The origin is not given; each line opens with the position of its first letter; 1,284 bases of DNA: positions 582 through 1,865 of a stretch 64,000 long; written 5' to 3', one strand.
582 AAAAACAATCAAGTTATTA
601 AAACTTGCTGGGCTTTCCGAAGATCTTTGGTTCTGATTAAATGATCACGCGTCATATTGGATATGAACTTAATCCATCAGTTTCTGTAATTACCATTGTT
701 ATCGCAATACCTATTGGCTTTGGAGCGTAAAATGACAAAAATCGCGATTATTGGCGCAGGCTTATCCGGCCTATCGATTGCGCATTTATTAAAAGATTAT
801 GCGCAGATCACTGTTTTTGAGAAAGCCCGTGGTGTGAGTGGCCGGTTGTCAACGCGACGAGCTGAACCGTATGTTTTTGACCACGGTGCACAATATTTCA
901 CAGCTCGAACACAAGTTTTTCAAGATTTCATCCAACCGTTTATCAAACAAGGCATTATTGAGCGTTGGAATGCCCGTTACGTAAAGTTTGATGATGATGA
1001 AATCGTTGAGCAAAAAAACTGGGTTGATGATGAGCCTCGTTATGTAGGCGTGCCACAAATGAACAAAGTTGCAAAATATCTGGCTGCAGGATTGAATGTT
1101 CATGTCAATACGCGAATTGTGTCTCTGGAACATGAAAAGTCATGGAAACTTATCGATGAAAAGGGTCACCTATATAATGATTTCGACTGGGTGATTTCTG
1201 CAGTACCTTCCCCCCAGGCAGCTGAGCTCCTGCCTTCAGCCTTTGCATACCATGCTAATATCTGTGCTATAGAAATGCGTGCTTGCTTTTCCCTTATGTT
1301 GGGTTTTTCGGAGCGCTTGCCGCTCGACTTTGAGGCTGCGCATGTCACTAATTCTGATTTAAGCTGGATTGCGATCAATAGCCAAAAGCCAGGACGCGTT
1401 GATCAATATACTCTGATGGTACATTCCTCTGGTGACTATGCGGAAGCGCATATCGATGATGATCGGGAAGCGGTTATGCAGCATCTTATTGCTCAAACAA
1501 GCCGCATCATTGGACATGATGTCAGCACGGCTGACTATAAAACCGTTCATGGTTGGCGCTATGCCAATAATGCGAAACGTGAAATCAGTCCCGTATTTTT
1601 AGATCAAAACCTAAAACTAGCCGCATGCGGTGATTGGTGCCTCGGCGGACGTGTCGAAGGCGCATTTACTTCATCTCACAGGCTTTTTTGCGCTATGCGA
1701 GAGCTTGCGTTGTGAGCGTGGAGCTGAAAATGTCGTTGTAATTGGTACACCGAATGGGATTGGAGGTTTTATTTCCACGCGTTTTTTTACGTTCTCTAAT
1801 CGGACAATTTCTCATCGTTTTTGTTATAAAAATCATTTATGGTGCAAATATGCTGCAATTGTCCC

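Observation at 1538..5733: Mini genomic island inserted in the 3' end of a protein-coding gene and bounded by ~236-bp direct repeats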

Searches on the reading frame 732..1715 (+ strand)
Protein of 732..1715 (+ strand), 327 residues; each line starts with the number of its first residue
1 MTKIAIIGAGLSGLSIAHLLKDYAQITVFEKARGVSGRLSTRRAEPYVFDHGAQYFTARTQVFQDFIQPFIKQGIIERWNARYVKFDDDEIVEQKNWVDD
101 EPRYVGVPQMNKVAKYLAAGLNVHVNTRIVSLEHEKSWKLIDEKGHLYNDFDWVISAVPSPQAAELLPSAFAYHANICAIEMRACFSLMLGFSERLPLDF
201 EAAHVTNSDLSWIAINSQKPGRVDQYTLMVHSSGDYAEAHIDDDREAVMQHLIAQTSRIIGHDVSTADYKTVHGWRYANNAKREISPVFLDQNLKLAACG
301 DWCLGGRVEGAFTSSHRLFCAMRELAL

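Call 8: search_protein_families(library=pfam, proteins=[window:732-1715:+], max_evalue=0.01)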
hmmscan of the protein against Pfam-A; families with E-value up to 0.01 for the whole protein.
window:732-1715:+ (327 aa): 6 families
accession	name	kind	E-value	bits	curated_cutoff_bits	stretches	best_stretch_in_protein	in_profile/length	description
PF01593.30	Amino_oxidase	-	4.9e-15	56.2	19.8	2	109-316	200-436/443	Flavin containing amine oxidoreductase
PF13450.12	NAD_binding_8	-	1.7e-14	54.3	21.9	1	6-66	1-64/68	NAD(P)-binding Rossmann-like domain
PF01266.30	DAO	-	1.3e-05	25.3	27.9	1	3-37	1-36/353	FAD dependent oxidoreductase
PF00070.33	Pyr_redox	-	0.0036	18.2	22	0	3-33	1-32/82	Pyridine nucleotide-disulphide oxidoreductase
PF01494.25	FAD_binding_3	-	0.0073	16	22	0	2-34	2-35/349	FAD binding domain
PF13454.12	NAD_binding_9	-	0.0076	16.7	21.8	0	5-41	1-42/155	FAD-NAD(P)-binding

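Call 10: find_related_loci(query=window:732-1715:+, collection=genome_contigs, flank=10000)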
Query window:732-1715:+ (327 aa) in genome_contigs; peptide patterns used: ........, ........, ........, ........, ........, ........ (x = any residue, [..] = any of these).
50 stretches matched a pattern; 26 encode a relative of the query (tblastn E <= 1e-3); 26 distinct loci.
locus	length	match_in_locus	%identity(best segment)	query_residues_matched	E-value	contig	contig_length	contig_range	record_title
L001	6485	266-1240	74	1-325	5e-173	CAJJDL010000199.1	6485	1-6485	MAG: uncultured Nitrospinaceae bacterium isolate FRAM18_bin349 genome assembly, contig: FRAM18_bin349-199, whole genome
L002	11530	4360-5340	72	1-327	4e-168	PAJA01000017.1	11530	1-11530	MAG: Nitrospina sp. isolate NAT221 MHASMcontig_619744, whole genome shotgun sequence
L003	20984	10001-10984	72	1-327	6e-166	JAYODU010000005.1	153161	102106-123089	MAG: Kordiimonadaceae bacterium isolate 139553_S155_concoct_bins.tsv.171 NODE_87_length_153161_cov_9.528255, whole genom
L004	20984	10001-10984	72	1-327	2e-163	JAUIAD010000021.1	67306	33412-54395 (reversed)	MAG: Gammaproteobacteria bacterium isolate 5_bin.3 NODE_550_length_67306_cov_6.977478, whole genome shotgun sequence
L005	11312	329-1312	70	1-327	6e-163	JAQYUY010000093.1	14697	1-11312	MAG: Endozoicomonas sp. (ex Botrylloides leachii) isolate MAG-14 MAG14_93, whole genome shotgun sequence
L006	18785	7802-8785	68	1-327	6e-157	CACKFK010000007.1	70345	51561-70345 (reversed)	MAG: uncultured Alphaproteobacteria bacterium isolate AG-453-K15 genome assembly, contig: AG-453-K15_NODE_7, whole genom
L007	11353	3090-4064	68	1-324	2e-156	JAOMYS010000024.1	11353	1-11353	Rickettsiaceae bacterium isolate AH-545-L11 AH-545-L11_NODE_24, whole genome shotgun sequence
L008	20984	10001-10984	67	1-327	1e-156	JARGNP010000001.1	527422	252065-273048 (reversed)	MAG: Legionellaceae bacterium isolate bin_bo_oilr1.011 NODE_8_length_527422_cov_83.538062, whole genome shotgun sequence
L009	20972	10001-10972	69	1-323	1e-154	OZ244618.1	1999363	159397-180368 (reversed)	MAG: Alphaproteobacteria bacterium isolate 9145fa61-cd47-4061-a645-dfcf5a843124 genome assembly, chromosome: 1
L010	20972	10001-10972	67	1-324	1e-154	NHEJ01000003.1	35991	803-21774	MAG: Betaproteobacteria bacterium TMED82 128291, whole genome shotgun sequence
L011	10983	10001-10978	67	1-324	1e-151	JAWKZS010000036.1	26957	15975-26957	MAG: Gammaproteobacteria bacterium isolate AC2.38 AC2.38.fa-36, whole genome shotgun sequence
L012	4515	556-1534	67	1-327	2e-151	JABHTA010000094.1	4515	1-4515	MAG: Flavobacteriales bacterium isolate SI039_bin50 k141_83663, whole genome shotgun sequence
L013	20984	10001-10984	61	1-327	4e-145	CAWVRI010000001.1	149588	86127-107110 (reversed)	MAG TPA_asm: uncultured Legionellales bacterium isolate ERR3589576_binner12_7 genome assembly, contig: ERZ7463433.17, wh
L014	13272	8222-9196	63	1-324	2e-144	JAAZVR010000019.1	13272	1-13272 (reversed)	MAG: Thiotrichales bacterium isolate KhW_metabat.26 KhW_C1033, whole genome shotgun sequence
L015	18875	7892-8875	72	1-327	4e-162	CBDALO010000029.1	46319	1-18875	MAG: Gammaproteobacteria bacterium isolate ba994070-c694-4bb2-8940-16d7955cffe9 genome assembly, contig: contig_29, whol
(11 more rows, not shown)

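Call 11: find_encoding_contigs(protein=window:732-1715:+, flank=10000, max_places=10)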
Protein window:732-1715:+ (327 aa): 23 contigs read that carry it; 10 places shown.
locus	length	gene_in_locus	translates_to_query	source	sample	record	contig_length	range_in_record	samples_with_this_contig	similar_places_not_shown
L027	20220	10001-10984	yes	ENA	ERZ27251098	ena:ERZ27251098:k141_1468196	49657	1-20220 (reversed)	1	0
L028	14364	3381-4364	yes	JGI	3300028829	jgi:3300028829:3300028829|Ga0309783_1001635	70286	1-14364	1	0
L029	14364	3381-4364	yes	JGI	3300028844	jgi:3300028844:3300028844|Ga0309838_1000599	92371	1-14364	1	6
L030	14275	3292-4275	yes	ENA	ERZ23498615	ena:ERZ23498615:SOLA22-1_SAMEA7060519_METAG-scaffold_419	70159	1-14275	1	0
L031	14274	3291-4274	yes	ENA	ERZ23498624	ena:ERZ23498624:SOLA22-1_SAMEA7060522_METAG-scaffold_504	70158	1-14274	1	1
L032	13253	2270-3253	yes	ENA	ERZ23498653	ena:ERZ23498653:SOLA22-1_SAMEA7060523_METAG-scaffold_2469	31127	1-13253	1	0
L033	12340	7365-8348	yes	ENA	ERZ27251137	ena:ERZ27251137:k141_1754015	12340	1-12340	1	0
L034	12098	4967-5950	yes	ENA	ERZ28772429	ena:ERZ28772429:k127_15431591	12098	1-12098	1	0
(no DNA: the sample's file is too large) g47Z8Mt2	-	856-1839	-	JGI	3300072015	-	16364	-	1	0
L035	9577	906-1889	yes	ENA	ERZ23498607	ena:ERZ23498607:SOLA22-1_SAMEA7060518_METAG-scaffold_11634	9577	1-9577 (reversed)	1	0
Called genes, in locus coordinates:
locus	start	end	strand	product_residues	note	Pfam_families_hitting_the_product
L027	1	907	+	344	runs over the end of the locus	PF01547:SBP_bac_1, PF13416:SBP_bac_8, PF13531:SBP_bac_11 (faint), PF13343:SBP_bac_6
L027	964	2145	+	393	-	PF00144:Beta-lactamase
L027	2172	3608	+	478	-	PF01425:Amidase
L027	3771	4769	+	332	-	PF03401:TctC, PF12974:Phosphonate-bd (weak)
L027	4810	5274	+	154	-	PF07331:TctB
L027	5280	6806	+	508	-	PF01970:TctA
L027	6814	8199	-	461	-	PF01425:Amidase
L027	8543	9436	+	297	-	PF05096:Glu_cyclase_2, PF21959:DUF6923 (faint)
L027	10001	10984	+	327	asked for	PF01266:DAO (faint), PF13450:NAD_binding_8, PF01593:Amino_oxidase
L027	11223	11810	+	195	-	-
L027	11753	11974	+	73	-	-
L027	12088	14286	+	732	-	PF00685:Sulfotransfer_1, PF05686:Glyco_transf_90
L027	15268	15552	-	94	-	-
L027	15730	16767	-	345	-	PF08240:ADH_N, PF16912:Glu_dehyd_C, PF00107:ADH_zinc_N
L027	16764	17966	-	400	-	PF00155:Aminotran_1_2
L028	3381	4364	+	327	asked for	PF01266:DAO (faint), PF13450:NAD_binding_8, PF01593:Amino_oxidase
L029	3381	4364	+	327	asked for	PF01266:DAO (faint), PF13450:NAD_binding_8, PF01593:Amino_oxidase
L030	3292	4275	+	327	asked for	PF01266:DAO (faint), PF13450:NAD_binding_8, PF01593:Amino_oxidase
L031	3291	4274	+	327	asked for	PF01266:DAO (faint), PF13450:NAD_binding_8, PF01593:Amino_oxidase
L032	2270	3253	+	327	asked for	PF01266:DAO (faint), PF13450:NAD_binding_8, PF01593:Amino_oxidase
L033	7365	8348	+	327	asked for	PF01266:DAO (faint), PF13450:NAD_binding_8, PF01593:Amino_oxidase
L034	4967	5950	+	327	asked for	PF01266:DAO (faint), PF13450:NAD_binding_8, PF01593:Amino_oxidase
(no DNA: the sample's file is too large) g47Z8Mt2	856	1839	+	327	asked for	PF01266:DAO (faint), PF13450:NAD_binding_8, PF01593:Amino_oxidase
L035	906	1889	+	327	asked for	PF01266:DAO (faint), PF13450:NAD_binding_8, PF01593:Amino_oxidase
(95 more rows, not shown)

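Call 18: search_protein_families(library=ncbifam, proteins=[window:732-1715:+], max_evalue=1)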
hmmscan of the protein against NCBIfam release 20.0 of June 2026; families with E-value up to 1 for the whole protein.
window:732-1715:+ (327 aa): 44 families (the best 25 are shown)
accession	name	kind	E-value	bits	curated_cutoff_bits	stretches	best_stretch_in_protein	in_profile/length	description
NF008841.0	PRK11883.1-1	equivalog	2.3e-14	53.2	517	2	2-67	4-73/453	protoporphyrinogen oxidase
TIGR03467.1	HpnE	equivalog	2.1e-13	50.4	283.05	2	113-266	214-364/430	hydroxysqualene dehydroxylase HpnE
TIGR00562.1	proto_IX_ox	equivalog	1.4e-10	40.4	97.85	1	1-76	2-80/470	protoporphyrinogen oxidase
NF005547.0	PRK07208.1-3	equivalog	4e-09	35.7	380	2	3-71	6-75/465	hypothetical protein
NF005560.0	PRK07233.1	equivalog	1.2e-08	34.2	252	2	3-42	2-42/435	hypothetical protein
NF058655.1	CrtID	equivalog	3.5e-08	32.7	640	1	4-73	1-70/478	bifunctional phytoene desaturase/3,4-desaturase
NF042421.1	hydcarot_desat_CrtD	equivalog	1.1e-06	27.4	500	1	1-75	1-75/487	1-hydroxycarotenoid 3,4-desaturase CrtD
NF008845.0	PRK11883.1-5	equivalog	2.2e-06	26.3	560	1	2-68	5-78/468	protoporphyrinogen oxidase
TIGR02734.1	crtI_fam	subfamily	2.8e-06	26.3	238.1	1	5-58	2-56/504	phytoene desaturase family protein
TIGR02733.1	desat_CrtD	equivalog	2.2e-05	23.4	549.7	1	2-54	2-55/492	C-3',4' desaturase CrtD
TIGR03197.1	MnmC_Cterm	equivalog_domain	3e-05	23.3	174.2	1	3-35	1-34/400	FAD-dependent 5-carboxymethylaminomethyl-2-thiouridine(34) oxidoreductase MnmC1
NF005545.0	PRK07208.1-1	equivalog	4.8e-05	21.9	451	1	3-79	9-87/504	hypothetical protein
NF053546.1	violacein_VioA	equivalog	4.9e-05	22.8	600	1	4-59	2-63/411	flavin-dependent violacein biosynthesis tryptophan-2 monooxygenase VioA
NF005548.0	PRK07208.1-4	equivalog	5e-05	22.1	389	1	2-66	4-69/488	hypothetical protein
NF045637.1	carotdesatCrtDProt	equivalog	7.1e-05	21.5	580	1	4-69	1-66/485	1-hydroxycarotenoid 3,4-desaturase CrtD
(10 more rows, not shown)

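Call 20: find_homologous_proteins(query=window:732-1715:+, max_evalue=1e-60)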
Query window:732-1715:+ (327 aa): 1997 proteins with E <= 1e-60 among 6161 candidates; the best 120 are listed.
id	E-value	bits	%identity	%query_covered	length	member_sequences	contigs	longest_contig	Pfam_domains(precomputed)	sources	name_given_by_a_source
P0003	8.5e-222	753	100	100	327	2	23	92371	PF01266.31,PF01593.31,PF13450.13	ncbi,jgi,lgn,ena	jgi:renalase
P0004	1.1e-169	582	76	99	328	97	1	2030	PF01266.31,PF01593.31,PF13450.13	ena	-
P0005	7.6e-168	576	75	99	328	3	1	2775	PF01266.31,PF01593.31,PF13450.13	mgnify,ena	mgnify:FL=1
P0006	2.0e-167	574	74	99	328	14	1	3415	PF01266.31,PF01593.31,PF13450.13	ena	-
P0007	1.4e-166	572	74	99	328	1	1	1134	PF01266.31,PF01593.31,PF13450.13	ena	-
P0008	3.5e-166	570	74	99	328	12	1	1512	PF01266.31,PF01593.31,PF13450.13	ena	-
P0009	9.3e-166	569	74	99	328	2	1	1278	PF01266.31,PF01593.31,PF13450.13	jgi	-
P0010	2.4e-165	567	74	99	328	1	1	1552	PF01266.31,PF01593.31,PF13450.13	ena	-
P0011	5.4e-164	563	73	99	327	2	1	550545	PF01266.31,PF01593.31,PF13450.13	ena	-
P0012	7.7e-163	559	73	99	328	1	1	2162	PF01266.31,PF01593.31,PF13450.13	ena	-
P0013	9.4e-163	559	74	99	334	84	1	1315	PF01266.31,PF01593.31,PF13450.13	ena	-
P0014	2.7e-162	557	73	100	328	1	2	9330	PF01266.31,PF01593.31,PF13450.13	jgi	jgi:predicted NAD/FAD-dependent oxidoreductase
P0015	3.5e-161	554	72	100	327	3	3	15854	PF01266.31,PF01593.31,PF13450.13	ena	-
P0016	4.7e-161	553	72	100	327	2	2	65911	PF01266.31,PF01593.31,PF13450.13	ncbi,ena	ncbi:MAG: NAD(P)/FAD-dependent oxidoreductase [Nitrospinia bacterium]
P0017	5.1e-161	553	72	99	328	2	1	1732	PF01593.31,PF13450.13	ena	-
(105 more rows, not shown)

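Call 23: list_cluster_members(proteins=[P0003])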
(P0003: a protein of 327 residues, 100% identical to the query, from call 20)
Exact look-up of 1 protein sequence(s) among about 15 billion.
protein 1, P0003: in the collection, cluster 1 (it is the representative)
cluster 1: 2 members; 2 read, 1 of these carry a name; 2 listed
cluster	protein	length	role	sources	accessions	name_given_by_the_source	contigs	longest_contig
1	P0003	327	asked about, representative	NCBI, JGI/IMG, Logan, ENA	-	renalase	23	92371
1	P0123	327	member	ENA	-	-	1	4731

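Call 25: find_encoding_contigs(protein=P0123, flank=10000)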
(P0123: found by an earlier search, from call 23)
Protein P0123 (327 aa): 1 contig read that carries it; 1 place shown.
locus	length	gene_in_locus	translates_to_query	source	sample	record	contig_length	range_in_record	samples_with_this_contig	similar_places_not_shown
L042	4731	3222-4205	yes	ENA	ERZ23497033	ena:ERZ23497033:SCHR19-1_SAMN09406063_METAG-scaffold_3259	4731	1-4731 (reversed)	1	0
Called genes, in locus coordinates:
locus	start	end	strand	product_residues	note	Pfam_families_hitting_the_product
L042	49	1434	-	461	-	PF01425:Amidase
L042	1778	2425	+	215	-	-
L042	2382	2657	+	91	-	-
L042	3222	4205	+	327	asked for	PF01266:DAO (faint), PF13450:NAD_binding_8, PF01593:Amino_oxidase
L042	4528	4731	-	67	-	?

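Call 72: search_solved_structures(query=window:732-1715:+, max_evalue=0.00001)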
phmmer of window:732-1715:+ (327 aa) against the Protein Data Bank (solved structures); distinct sequences matched with E-value up to 0.00001: 3.
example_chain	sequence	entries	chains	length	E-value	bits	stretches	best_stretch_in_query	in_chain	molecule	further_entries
4zcc_A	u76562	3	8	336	2e-50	175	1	3-317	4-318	Renalase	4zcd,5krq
3kkj_A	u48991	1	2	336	2.5e-50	174.6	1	3-317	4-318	Amine oxidase, flavin-containing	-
3lov_A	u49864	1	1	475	5.5e-06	28.9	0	3-69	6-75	Protoporphyrinogen oxidase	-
